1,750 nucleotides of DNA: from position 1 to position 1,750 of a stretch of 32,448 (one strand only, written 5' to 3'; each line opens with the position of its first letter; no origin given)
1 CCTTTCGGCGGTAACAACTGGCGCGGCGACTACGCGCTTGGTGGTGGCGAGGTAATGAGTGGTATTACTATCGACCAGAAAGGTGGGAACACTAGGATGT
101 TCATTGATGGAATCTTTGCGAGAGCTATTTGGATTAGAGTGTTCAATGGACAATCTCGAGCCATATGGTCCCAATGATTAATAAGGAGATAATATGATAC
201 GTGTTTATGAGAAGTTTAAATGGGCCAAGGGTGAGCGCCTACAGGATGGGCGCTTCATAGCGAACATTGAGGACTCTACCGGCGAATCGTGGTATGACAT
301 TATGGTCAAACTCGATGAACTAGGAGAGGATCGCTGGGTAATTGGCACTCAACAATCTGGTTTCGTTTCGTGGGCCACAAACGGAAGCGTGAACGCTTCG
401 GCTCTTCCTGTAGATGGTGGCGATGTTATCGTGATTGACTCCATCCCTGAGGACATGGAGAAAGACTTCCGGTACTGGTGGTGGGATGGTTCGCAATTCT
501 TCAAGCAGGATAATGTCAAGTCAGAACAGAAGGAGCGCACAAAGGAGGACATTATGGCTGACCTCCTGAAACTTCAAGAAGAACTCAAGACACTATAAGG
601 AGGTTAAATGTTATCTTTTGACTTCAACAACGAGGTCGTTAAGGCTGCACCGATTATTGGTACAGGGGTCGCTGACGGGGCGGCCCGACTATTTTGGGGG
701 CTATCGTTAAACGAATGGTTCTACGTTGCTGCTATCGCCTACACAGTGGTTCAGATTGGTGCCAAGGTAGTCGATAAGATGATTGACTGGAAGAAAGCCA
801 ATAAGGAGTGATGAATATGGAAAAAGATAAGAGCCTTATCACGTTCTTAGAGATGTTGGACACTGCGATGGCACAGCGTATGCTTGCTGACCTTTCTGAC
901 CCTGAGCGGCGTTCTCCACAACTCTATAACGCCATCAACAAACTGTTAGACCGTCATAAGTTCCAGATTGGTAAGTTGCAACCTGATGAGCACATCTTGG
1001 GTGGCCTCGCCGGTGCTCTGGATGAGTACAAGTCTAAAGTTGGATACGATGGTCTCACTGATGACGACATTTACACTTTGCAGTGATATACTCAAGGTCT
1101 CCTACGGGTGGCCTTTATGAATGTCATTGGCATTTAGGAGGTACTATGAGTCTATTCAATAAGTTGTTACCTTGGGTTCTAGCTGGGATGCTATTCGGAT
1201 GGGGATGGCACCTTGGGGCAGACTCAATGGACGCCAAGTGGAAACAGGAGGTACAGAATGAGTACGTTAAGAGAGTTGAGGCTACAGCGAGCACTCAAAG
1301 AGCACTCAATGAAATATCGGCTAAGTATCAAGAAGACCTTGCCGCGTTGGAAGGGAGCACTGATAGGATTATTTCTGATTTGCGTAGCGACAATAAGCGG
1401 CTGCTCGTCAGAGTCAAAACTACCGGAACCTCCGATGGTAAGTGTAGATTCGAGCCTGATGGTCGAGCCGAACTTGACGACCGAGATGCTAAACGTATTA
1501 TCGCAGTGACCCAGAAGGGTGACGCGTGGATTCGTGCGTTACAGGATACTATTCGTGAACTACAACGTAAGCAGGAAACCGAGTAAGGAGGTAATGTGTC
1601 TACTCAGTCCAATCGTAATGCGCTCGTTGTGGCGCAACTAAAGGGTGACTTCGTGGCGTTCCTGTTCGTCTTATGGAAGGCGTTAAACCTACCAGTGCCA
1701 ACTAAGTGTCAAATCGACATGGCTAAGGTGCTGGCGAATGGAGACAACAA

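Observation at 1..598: Non-T7 tail-fibre C-terminus followed by an extra 134-aa gene (putative Tfa-like chaperone) ahead of the holin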

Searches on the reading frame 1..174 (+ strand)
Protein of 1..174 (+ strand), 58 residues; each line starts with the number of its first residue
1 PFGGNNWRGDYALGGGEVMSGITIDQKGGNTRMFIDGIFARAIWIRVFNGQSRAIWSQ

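Call 8: search_protein_families(library=pfam, proteins=[window:1-174:+], max_evalue=1)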
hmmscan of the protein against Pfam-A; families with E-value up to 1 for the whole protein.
window:1-174:+ (58 aa): 0 families

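Call 9: search_protein_families(library=phrogs, proteins=[window:1-174:+], max_evalue=1)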
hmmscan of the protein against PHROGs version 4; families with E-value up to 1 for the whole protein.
window:1-174:+ (58 aa): 0 families

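Call 15: search_dna_similar(collection=phages, query=window:1-174:+, mode=protein, max_rows=40, max_evalue=1)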
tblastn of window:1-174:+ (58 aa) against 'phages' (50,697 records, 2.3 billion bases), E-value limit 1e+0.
Records with a match: 34; places in all: 34; records where one place covers at least 80% of the query: 28.
Best place of each record, by identity: <60% 34.
By first word of the organism name: Klebsiella 19; Erwinia 10; Pantoea 2; Escherichia 1; Salmonella 1; Yersinia 1.
By host as written in the record: Klebsiella pneumoniae 12; Erwinia pyrifoliae 6; - 5; Escherichia coli 2; Erwinia amylovora DSM17948 2; Pantoea deleyi 1; Yersinia enterocolitica 1; Klebsiella pneumoniae KP411 1; and 4 more.
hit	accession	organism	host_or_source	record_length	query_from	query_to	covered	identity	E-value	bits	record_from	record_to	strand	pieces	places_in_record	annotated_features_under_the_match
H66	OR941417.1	Escherichia phage RCF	Escherichia coli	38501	3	57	95%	50.9%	3e-8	52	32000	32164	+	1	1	tail fiber protein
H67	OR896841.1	Klebsiella phage GlastosBack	Klebsiella pneumoniae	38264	3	57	95%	50.9%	4e-8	52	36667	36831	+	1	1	tail fiber protein | hypothetical protein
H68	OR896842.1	Klebsiella phage Bobalons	Klebsiella pneumoniae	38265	3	57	95%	50.9%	5e-8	52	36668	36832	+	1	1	tail fiber protein | hypothetical protein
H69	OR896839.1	Salmonella phage S147_CPL00262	Escherichia coli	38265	3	57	95%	50.9%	5e-8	52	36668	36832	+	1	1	tail fiber protein | hypothetical protein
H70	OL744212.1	Pantoea phage vB_PdeP_F2M1C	Pantoea deleyi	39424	3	57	95%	50.9%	5e-8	52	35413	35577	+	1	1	hypothetical protein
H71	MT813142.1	Klebsiella phage NL_ZS_3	Klebsiella pneumoniae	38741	3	57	95%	50.9%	5e-8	52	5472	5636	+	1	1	non-contractile tail fiber protein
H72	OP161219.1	Yersinia phage vB_YenP_WW2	Yersinia enterocolitica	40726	6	57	90%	51.9%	4e-8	52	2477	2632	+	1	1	tail fiber protein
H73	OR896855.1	Klebsiella phage Keithstache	Klebsiella pneumoniae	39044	6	57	90%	51.9%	7e-8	52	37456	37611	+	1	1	tail fiber protein | hypothetical protein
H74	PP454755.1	Klebsiella phage vB_KpP_GP-5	Klebsiella pneumoniae KP411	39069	6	57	90%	50.0%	9e-8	51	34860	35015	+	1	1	tail fibers protein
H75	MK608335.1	Klebsiella phage Patroon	Klebsiella pneumoniae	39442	2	57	97%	46.0%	4e-7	50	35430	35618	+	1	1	tail fiber protein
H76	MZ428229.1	Klebsiella phage vB_KpnP-VAC1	Klebsiella pneumoniae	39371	8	55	83%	52.1%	4e-7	50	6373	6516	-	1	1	tail fiber protein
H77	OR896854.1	Klebsiella phage Keithsmous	Klebsiella pneumoniae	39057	8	55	83%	52.1%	4e-7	50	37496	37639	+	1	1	tail fiber protein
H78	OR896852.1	Klebsiella phage Bumbleweed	Klebsiella pneumoniae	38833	8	55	83%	52.1%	4e-7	50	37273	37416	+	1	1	tail fiber protein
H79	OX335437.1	Klebsiella phage mtp8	Sewage and Seine river water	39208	8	55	83%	52.1%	4e-7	50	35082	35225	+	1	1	record has no annotation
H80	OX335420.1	Klebsiella phage mtp15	Sewage and Seine river water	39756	8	55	83%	52.1%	4e-7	50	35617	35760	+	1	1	record has no annotation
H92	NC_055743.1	Erwinia phage Cronus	Erwinia amylovora DSM17948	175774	1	55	95%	43.6%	4e-3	38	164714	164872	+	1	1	hinge connector of long tail fiber protein distal connector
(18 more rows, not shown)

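Call 50: get_annotated_region(hit=H92, flank=3000)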
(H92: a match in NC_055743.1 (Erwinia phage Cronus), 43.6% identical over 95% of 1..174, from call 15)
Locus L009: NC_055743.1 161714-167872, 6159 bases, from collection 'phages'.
description: Erwinia phage Cronus, complete genome.
organism: Erwinia phage Cronus (NCBI taxid 2163633)
taxonomy: Viruses; Duplodnaviria; Heunggongvirae; Uroviricota; Caudoviricetes; Straboviridae; Tevenvirinae; Roskildevirus; Roskildevirus cronus
host: Erwinia amylovora DSM17948; source: organic waste; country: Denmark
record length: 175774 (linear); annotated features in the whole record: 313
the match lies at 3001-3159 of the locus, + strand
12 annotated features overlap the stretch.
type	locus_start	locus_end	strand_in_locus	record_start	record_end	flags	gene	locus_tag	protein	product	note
CDS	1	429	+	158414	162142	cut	-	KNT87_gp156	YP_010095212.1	tail fiber protein proximal subunit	-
CDS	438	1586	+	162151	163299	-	-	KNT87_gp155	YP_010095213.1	long tail fiber protein proximal connector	-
CDS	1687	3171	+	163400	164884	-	-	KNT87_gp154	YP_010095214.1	hinge connector of long tail fiber protein distal connector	tail fiber protein (long tail fiber)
CDS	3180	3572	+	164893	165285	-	-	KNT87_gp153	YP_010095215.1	hypothetical protein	-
CDS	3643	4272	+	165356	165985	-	-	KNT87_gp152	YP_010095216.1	holin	-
CDS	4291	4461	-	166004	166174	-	-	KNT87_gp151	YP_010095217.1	hypothetical protein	-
CDS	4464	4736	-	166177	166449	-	-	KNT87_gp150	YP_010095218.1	anti-sigma factor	-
CDS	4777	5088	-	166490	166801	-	-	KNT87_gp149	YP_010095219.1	hypothetical protein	-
CDS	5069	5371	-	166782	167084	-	-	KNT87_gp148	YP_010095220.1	hypothetical protein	-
CDS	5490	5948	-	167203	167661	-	-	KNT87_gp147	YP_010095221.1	hypothetical protein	-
CDS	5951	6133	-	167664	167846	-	-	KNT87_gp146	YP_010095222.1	hypothetical protein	-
CDS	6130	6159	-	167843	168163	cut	-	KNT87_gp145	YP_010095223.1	hypothetical protein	-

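Call 55: search_protein_families(library=pfam, proteins=[L009:1687-3168:+, L009:3180-3569:+], max_evalue=0.01)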
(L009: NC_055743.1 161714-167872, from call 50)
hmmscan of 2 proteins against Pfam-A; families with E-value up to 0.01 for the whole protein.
L009:1687-3168:+ (494 aa): 0 families

L009:3180-3569:+ (130 aa): 0 families

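Call 59: search_protein_families(library=phrogs, proteins=[L009:1687-3168:+, L009:3180-3569:+], max_evalue=0.001)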
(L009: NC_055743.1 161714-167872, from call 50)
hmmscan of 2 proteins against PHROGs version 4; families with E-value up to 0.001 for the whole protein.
L009:1687-3168:+ (494 aa): 7 families
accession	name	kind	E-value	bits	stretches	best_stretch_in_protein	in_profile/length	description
phrog_1425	-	tail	2.1e-32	113.3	1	1-231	1-225/912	hinge connector of long tail fiber protein distal connector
phrog_16472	-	tail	7.4e-26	91.8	2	1-73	1-73/496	tail fiber protein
phrog_5667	-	tail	1.3e-25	91.2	1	1-72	1-73/786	long tail fiber protein distal subunit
phrog_8378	-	tail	1.6e-19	70.3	1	1-95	1-104/1446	tail fiber protein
phrog_11011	-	tail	3.5e-14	52.6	1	1-49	1-49/1291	long tail fiber protein distal subunit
phrog_23453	-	tail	3.2e-08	33.6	1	1-48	1-48/512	tail fiber protein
phrog_9502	-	tail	1.4e-05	25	1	206-433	298-513/647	tail fiber protein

L009:3180-3569:+ (130 aa): 0 families

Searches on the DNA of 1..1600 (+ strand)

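Call 10: search_dna_similar(collection=phages, query=window:1-1600:+, mode=near, max_rows=25)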
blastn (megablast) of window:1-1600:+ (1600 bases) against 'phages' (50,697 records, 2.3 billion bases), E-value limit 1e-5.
Records with a match: 693; places in all: 729; records where one place covers at least 80% of the query: 0.
Best place of each record, by identity: 90-95% 28; 80-90% 362; 60-80% 303.
By first word of the organism name: Klebsiella 407; Escherichia 148; Yersinia 24; Salmonella 15; Enterobacteria 12; Shigella 10; Serratia 10; Pectobacterium 10; Enterobacter 8; Teseptimavirus 7; and 14 more.
By host as written in the record: Klebsiella pneumoniae 211; - 152; Escherichia coli 32; Klebsiella pneumoniae 135080 30; Escherichia coli rfaC 14; Shigella sp. 9; Klebsiella michiganensis 9; Klebsiella sp. 9; and 129 more.
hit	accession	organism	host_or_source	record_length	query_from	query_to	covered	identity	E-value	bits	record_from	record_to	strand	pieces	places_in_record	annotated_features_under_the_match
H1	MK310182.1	Escherichia phage NC-A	Escherichia coli NC101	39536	595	1600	61%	91.6%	0e+0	1351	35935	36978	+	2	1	endopeptidase | DNA packaging protein A | class II holin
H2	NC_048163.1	Escherichia phage NC-A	Escherichia coli NC101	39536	595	1600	61%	91.6%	0e+0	1351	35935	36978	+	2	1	Rz-like spanin | terminase small subunit | holin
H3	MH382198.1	Salmonella phage 3A_8767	Salmonella enterica subsp. enterica ...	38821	592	1600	61%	90.5%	0e+0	1294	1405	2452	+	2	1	endopeptidase | DNA packaging protein A | class II holin | DNA packaging protein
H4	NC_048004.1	Salmonella phage 3A_8767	Salmonella enterica subsp. enterica ...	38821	592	1600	61%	90.5%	0e+0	1294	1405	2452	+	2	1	Rz-like spanin | terminase small subunit | holin | terminase large subunit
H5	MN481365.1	Escherichia phage vB_EcoP_PHB19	Escherichia coli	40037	595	1600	61%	90.5%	0e+0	1290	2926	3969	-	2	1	endopeptidase | DNA packaging protein A | class II holin | DNA packaging protein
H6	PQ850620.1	Escherichia phage MeretOppenheim_Bas102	Escherichia coli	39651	608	1600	62%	88.8%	0e+0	1219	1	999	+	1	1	Rz-like spanin | terminase small subunit | holin | terminase large subunit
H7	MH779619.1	Enterobacteria phage vB_EcoP_IME390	Escherichia coli BL21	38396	598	1600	61%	90.4%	0e+0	1276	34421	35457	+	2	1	endopeptidase | DNA packaging protein A | holin | DNA packaging protein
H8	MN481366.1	Escherichia phage vB_EcoP_PHB20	Escherichia coli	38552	598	1600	61%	90.4%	0e+0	1276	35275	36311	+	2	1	endopeptidase | DNA packaging protein A | class II holin | DNA packaging protein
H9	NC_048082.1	Enterobacteria phage vB_EcoP_IME390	Escherichia coli BL21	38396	598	1600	61%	90.4%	0e+0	1276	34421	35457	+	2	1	Rz-like spanin | terminase small subunit | holin | terminase large subunit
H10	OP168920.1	Yersinia phage vB_YenP_WX1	Yersinia enterocolitica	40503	599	1600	61%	90.3%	0e+0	1272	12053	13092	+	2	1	DNA packaging protein (x2) | terminase small subunit | terminase large subunit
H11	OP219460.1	Yersinia phage vB_YenP_WX2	Yersinia enterocolitica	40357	599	1600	61%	90.2%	0e+0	1266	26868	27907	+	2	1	Rz-like lysis protein | i-spanin | class II holin | hypothetical protein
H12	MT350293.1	Enterococcus phage EFA-2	Enterococcus faecalis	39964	620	1600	59%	91.9%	0e+0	1332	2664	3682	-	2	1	endopeptidase | terminase small subunit | type II holin | terminase large subunit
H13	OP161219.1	Yersinia phage vB_YenP_WW2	Yersinia enterocolitica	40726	607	1576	59%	92.9%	0e+0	1368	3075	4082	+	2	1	Rz-like lysis protein | terminase small subunit | holin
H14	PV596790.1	Yersinia phage vB_Yep_9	Yersinia enterocolitica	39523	595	1576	60%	91.3%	0e+0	1301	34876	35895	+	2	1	Rz-like lysis protein | terminase small subunit | holin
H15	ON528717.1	Shigella phage ESh3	Shigella sp.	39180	595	1600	61%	88.8%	0e+0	1196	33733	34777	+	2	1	Rz-like lysis protein | terminase small subunit (x2) | class II holin | hypothetical protein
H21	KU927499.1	Escherichia phage 64795_ec1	Escherichia coli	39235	595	1600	60%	89.1%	0e+0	1200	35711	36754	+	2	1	endopeptidase Rz | DNA packaging protein A | class II holin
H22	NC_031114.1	Escherichia phage 64795_ec1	Escherichia coli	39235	595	1600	60%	89.1%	0e+0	1200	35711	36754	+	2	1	Rz-like spanin | terminase small subunit | holin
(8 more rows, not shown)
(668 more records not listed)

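Call 16: search_dna_similar(collection=phages, query=window:1-620:+, mode=distant, max_rows=30)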
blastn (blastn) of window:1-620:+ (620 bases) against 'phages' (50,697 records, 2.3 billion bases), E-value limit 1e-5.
Records with a match: 29; places in all: 29; records where one place covers at least 80% of the query: 0.
Best place of each record, by identity: 80-90% 16; 60-80% 13.
By first word of the organism name: Klebsiella 20; Dickeya 3; Erwinia 2; Pantoea 1; Salmonella 1; Yersinia 1; Escherichia 1.
By host as written in the record: Klebsiella pneumoniae 14; - 5; Dickeya solani MK10 2; Escherichia coli 2; Klebsiella pneumoniae 36 1; Dickeya solani 1; Erwinia pyrifoliae 1; Erwinia sp. 1; and 2 more.
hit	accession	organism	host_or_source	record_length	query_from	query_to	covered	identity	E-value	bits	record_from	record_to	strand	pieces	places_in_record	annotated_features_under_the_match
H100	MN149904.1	Klebsiella phage 31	Klebsiella pneumoniae 36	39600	536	620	14%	77.0%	6e-8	65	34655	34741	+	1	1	hypothetical protein | class II holin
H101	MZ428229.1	Klebsiella phage vB_KpnP-VAC1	Klebsiella pneumoniae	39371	536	620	14%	77.0%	6e-8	65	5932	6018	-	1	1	ssDNA-binding protein | holin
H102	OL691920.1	Klebsiella phage vB8388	Klebsiella pneumoniae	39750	536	620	14%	77.0%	6e-8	65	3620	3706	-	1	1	hypothetical protein | holin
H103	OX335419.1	Klebsiella phage mtp14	Sewage and Seine river water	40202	536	620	14%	77.0%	6e-8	65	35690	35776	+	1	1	record has no annotation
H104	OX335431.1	Klebsiella phage mtp1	Sewage and Seine river water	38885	536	620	14%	77.0%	6e-8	65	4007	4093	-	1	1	record has no annotation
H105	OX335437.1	Klebsiella phage mtp8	Sewage and Seine river water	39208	536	620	14%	77.0%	6e-8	65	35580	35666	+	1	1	record has no annotation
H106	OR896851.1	Klebsiella phage MegaDucksbill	Klebsiella pneumoniae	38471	536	620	14%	77.0%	6e-8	65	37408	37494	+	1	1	hypothetical protein | holin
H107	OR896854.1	Klebsiella phage Keithsmous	Klebsiella pneumoniae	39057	536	620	14%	77.0%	6e-8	65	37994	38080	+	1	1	hypothetical protein | holin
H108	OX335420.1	Klebsiella phage mtp15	Sewage and Seine river water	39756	536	620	14%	75.9%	7e-7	61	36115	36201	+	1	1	record has no annotation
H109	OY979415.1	Klebsiella phage vB_Kpn_K19PH14C4P1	-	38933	536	620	14%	75.9%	7e-7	61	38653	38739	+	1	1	tail fiber assembly protein | holin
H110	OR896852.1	Klebsiella phage Bumbleweed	Klebsiella pneumoniae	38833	536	620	14%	75.9%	7e-7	61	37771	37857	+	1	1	hypothetical protein | holin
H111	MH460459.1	Dickeya phage vB_DsoP_JA10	Dickeya solani MK10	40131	532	602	11%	84.5%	2e-12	80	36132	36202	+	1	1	putative tail fiber assembly protein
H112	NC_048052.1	Dickeya phage vB_DsoP_JA10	Dickeya solani MK10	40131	532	602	11%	84.5%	2e-12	80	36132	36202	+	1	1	putative tail fiber assembly protein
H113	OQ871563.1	Dickeya phage W2B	Dickeya solani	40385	536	602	11%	83.6%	4e-10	73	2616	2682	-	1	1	hypothetical protein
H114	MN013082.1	Klebsiella phage vB_KpnP_Sibilus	Klebsiella pneumoniae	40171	539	602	10%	79.7%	8e-6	58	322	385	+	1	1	hypothetical protein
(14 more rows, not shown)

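Call 81: search_rna_families(source=window, start=1, end=1200, threshold=evalue, max_evalue=1)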
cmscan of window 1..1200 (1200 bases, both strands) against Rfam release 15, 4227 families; matches with E-value up to 1: 0.
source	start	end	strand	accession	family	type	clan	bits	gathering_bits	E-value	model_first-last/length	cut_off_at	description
